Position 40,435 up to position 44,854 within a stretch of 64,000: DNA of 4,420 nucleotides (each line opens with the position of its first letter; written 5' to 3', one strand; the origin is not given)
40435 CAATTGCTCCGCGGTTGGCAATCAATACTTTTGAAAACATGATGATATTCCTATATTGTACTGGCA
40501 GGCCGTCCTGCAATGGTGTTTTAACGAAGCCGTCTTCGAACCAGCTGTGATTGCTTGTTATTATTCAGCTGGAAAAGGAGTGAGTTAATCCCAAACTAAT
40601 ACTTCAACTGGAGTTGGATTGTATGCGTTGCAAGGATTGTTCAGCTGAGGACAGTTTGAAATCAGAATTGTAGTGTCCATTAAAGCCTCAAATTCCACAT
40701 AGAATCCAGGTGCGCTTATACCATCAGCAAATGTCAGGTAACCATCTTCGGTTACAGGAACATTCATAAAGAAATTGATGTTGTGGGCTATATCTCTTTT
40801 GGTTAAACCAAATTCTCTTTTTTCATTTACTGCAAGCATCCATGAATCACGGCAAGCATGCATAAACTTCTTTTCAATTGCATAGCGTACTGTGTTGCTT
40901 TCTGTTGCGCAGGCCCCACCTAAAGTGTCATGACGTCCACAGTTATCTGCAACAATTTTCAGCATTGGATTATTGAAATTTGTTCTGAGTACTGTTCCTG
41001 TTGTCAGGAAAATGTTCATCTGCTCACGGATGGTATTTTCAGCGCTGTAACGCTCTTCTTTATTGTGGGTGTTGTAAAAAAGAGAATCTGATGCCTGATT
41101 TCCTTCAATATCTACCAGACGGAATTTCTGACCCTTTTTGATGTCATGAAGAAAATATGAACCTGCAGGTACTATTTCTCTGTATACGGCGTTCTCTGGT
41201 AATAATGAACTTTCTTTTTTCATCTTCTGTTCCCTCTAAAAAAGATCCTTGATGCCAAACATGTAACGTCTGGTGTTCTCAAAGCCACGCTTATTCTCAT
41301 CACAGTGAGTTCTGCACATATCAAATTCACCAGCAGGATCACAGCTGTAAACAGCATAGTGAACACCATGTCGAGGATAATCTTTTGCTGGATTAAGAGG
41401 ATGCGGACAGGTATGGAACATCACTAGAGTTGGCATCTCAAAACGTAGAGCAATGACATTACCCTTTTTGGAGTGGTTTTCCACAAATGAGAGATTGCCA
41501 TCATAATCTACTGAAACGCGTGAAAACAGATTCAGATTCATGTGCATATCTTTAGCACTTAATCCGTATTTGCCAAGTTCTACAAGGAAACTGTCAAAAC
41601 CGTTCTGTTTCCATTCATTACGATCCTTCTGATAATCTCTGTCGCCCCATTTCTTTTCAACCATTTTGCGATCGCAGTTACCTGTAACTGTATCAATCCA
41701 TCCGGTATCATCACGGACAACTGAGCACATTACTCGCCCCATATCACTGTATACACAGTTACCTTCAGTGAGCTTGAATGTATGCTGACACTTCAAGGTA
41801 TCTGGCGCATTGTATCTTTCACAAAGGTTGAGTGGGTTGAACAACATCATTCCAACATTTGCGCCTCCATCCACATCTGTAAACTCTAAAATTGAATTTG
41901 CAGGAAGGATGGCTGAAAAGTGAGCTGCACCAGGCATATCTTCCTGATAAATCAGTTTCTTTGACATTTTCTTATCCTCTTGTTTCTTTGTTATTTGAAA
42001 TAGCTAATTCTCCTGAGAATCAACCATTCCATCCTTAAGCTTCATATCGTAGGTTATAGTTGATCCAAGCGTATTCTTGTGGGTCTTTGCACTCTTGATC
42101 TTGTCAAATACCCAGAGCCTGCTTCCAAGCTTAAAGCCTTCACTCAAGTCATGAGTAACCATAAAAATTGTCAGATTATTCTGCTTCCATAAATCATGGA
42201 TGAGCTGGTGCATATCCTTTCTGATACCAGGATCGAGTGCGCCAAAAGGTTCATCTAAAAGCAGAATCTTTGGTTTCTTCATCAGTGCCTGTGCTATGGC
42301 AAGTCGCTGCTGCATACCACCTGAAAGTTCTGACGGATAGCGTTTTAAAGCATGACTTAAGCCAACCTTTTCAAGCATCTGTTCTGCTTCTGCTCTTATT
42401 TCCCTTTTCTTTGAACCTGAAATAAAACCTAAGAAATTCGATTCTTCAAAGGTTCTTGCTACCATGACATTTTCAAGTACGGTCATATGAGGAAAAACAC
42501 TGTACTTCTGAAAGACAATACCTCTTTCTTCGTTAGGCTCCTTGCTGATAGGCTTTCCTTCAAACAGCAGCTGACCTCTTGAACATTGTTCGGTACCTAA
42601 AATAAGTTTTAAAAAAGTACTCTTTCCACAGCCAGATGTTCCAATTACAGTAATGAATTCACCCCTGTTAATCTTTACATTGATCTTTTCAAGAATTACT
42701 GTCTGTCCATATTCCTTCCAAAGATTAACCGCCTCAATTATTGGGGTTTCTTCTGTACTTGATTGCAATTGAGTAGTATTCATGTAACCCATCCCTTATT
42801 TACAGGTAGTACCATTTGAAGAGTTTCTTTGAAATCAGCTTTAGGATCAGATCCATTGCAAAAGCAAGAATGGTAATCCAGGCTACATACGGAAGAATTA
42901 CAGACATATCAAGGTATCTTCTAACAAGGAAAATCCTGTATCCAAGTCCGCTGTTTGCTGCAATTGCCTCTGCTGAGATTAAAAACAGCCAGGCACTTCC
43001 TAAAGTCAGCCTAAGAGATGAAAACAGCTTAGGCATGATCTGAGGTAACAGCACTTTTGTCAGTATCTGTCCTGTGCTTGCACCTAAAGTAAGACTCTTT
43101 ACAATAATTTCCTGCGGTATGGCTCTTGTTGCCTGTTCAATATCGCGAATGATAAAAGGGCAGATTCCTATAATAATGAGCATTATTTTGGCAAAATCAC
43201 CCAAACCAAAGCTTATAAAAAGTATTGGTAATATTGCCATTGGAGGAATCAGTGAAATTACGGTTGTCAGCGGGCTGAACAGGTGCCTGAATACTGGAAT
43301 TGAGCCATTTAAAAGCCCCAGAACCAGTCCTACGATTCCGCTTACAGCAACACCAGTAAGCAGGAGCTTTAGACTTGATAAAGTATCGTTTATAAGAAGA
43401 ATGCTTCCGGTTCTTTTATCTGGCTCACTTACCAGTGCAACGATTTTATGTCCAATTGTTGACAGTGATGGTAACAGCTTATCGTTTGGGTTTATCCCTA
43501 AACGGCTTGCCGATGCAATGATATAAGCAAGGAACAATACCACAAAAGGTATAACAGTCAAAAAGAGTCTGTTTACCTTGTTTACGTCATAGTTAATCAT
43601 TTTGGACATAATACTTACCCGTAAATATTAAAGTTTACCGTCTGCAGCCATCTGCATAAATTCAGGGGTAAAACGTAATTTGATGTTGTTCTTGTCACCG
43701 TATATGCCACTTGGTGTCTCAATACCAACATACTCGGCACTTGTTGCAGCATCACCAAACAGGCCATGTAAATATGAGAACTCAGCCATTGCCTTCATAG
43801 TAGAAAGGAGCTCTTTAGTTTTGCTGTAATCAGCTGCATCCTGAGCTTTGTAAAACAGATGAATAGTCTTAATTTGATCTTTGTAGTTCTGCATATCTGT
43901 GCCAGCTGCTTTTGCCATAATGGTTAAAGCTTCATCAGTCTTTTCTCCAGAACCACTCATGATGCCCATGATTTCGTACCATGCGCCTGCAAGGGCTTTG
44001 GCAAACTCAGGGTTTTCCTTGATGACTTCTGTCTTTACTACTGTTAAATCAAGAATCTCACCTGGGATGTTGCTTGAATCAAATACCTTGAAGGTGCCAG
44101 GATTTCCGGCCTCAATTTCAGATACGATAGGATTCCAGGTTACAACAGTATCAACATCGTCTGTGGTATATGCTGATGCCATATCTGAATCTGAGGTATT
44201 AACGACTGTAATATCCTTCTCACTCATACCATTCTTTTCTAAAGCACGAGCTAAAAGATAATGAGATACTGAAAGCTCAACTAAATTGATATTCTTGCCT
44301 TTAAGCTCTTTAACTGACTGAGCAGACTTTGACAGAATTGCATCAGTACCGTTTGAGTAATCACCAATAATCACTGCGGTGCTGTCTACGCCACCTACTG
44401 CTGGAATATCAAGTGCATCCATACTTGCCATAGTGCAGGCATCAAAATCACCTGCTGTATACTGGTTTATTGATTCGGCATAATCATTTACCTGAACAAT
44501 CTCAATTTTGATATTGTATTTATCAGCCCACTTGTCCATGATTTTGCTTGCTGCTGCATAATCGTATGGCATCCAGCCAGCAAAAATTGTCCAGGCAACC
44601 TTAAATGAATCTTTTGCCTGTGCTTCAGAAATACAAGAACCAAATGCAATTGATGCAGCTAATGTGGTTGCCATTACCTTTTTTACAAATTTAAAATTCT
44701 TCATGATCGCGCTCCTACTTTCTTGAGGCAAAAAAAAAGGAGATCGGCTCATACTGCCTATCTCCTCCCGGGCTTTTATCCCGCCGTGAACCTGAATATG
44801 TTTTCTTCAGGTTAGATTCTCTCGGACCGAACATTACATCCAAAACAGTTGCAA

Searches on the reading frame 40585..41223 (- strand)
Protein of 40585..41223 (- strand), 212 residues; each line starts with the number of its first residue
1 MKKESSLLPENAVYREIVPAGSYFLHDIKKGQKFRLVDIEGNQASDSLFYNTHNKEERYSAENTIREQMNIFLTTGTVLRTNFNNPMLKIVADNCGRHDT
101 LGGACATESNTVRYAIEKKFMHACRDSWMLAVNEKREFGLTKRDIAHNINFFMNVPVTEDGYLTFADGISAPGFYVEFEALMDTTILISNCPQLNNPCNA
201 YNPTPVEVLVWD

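Call 49: search_protein_families(library=ncbifam, proteins=[window:40585-41223:-], max_evalue=1e-10)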
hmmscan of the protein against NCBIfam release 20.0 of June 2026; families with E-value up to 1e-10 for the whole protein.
window:40585-41223:- (212 aa): 3 families
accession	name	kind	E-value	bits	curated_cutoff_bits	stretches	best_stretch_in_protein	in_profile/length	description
TIGR03424.1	urea_degr_1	equivalog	1.3e-97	325.2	284.7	1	11-211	1-198/198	urea amidolyase associated protein UAAP2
TIGR03425.1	urea_degr_2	hypoth_equivalog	5.1e-47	160.1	205.95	1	13-211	2-203/233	urea amidolyase associated protein UAAP1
NF053776.1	TmaoDeMthMsil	equivalog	4.3e-22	78.4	1100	1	18-212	169-363/763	trimethylamine N-oxide demethylase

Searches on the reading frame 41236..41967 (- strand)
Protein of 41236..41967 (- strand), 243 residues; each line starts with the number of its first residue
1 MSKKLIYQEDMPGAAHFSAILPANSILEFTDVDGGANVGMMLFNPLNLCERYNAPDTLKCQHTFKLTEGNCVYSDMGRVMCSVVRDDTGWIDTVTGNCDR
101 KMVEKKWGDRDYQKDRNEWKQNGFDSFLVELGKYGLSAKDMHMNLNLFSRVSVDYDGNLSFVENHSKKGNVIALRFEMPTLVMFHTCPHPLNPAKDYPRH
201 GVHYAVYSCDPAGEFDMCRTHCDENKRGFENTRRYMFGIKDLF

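Call 49: search_protein_families(library=ncbifam, proteins=[window:41236-41967:-], max_evalue=1e-10)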
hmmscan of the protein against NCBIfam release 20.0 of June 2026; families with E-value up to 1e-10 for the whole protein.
window:41236-41967:- (243 aa): 2 families
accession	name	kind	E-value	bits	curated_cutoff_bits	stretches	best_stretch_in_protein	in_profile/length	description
TIGR03425.1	urea_degr_2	hypoth_equivalog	2.3e-86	288.8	205.95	1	5-236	1-232/233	urea amidolyase associated protein UAAP1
TIGR03424.1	urea_degr_1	equivalog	9.7e-33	113.5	284.7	1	5-202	2-193/198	urea amidolyase associated protein UAAP2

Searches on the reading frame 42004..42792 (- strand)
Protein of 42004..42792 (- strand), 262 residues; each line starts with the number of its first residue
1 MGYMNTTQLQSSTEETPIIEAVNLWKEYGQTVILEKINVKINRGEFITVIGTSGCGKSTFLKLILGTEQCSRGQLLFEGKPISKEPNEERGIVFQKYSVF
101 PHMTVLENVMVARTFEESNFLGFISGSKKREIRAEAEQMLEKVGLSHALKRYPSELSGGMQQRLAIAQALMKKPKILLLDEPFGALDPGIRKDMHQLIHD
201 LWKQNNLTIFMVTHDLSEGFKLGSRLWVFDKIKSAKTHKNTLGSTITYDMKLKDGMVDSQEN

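Call 49: search_protein_families(library=ncbifam, proteins=[window:42004-42792:-], max_evalue=1e-10)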
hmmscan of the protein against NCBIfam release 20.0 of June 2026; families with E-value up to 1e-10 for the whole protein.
window:42004-42792:- (262 aa): 173 families (the best 25 are shown)
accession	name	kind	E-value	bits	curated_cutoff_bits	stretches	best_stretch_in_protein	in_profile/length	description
NF006987.0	PRK09452.1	equivalog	5.2e-58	196.5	482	1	9-231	8-223/378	spermidine/putrescine ABC transporter ATP-binding protein PotA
TIGR03265.1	PhnT2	equivalog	3.9e-57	194.1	457.7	1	19-232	5-211/353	putative 2-aminoethylphosphonate ABC transporter ATP-binding protein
NF043075.1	MMSYN1_0197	equivalog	7.5e-57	192.8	550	1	18-231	2-208/341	spermidine/putrescine ABC transporter ATP-binding protein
NF007027.0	PRK09493.1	equivalog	5.4e-53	179.8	379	1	19-236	2-216/240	glutamine ABC transporter ATP-binding protein GlnQ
TIGR01184.1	ntrCD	subfamily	1.2e-52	178.7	291.8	1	34-229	1-188/230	nitrate ABC transporter ATP-binding protein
TIGR00968.1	3a0106s01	subfamily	2.8e-52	177.6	342.75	1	21-233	3-208/237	sulfate ABC transporter ATP-binding protein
NF008420.0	PRK11247.1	equivalog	6.3e-50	169.7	395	1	14-229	9-207/257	aliphatic sulfonates ABC transporter ATP-binding protein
TIGR01186.1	proV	subfamily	1.2e-49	169.4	326.6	1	28-229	3-203/363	betaine/proline/choline family ABC transporter ATP-binding protein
NF008105.0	PRK10851.1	equivalog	2.4e-49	167.9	502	1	19-231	3-212/362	sulfate/thiosulfate ABC transporter ATP-binding protein CysA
NF008421.0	PRK11248.1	equivalog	6e-49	166.8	357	1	21-226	4-199/255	taurine ABC transporter ATP-binding subunit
NF040933.2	ABC_arch_GlcV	equivalog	7.2e-49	166.5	450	1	23-232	7-218/357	glucose ABC transporter ATP-binding protein GlcV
TIGR01187.1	potA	subfamily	1.8e-48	165.3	355.6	1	50-234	2-179/325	polyamine ABC transporter ATP-binding protein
NF008513.0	PRK11432.1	equivalog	2.7e-48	164.7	496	1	18-233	6-214/351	ferric ABC transporter ATP-binding protein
NF008621.0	PRK11607.1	equivalog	6.9e-48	163.3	613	1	6-233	7-227/377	putrescine ABC transporter ATP-binding subunit PotG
NF008233.0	PRK11000.1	equivalog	4.5e-47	160.6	568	1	22-236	7-214/369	maltose/maltodextrin ABC transporter ATP-binding protein MalK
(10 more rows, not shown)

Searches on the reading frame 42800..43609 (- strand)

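Call 49: search_protein_families(library=ncbifam, proteins=[window:42800-43609:-], max_evalue=1e-10)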
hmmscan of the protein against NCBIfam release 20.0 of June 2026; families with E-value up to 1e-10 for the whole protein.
window:42800-43609:- (269 aa): 5 families
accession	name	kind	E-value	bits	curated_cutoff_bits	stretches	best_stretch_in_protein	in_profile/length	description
NF040733.1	ABC_perm_U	equivalog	9.3e-32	110.5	295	1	11-268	4-250/251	ABC transporter permease subunit SaoP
NF007545.0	PRK10160.1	equivalog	8.5e-29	100.8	342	1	15-267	24-271/275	taurine ABC transporter permease TauC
TIGR01183.1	ntrB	equivalog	1.3e-20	74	209.05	1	73-255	16-198/202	nitrate ABC transporter permease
NF008470.0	PRK11365.1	equivalog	1.5e-20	73.7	347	1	71-266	58-252/263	aliphatic sulfonate ABC transporter permease SsuC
NF008196.0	PRK10952.1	equivalog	4.8e-11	42.1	439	1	49-257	121-326/356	glycine betaine/L-proline ABC transporter permease ProW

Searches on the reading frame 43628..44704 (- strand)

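Call 49: search_protein_families(library=ncbifam, proteins=[window:43628-44704:-], max_evalue=1e-10)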
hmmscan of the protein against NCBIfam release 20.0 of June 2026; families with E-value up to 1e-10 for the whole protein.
window:43628-44704:- (358 aa): 4 families
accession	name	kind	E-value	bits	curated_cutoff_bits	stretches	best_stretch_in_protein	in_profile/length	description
TIGR03427.1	ABC_peri_uca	equivalog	4.3e-151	502.7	333.9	1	31-358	1-328/328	putative urea ABC transporter substrate-binding protein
TIGR01728.1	SsuA_fam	subfamily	1.6e-29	103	163.5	1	59-316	23-274/290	aliphatic sulfonate ABC transporter substrate-binding protein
TIGR01729.1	taurine_ABC_bnd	equivalog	1.6e-15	57.3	304.25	1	67-293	29-260/300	taurine ABC transporter substrate-binding protein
NF008553.0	PRK11480.1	equivalog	8.1e-11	41.7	490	1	116-240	102-226/320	taurine ABC transporter substrate-binding protein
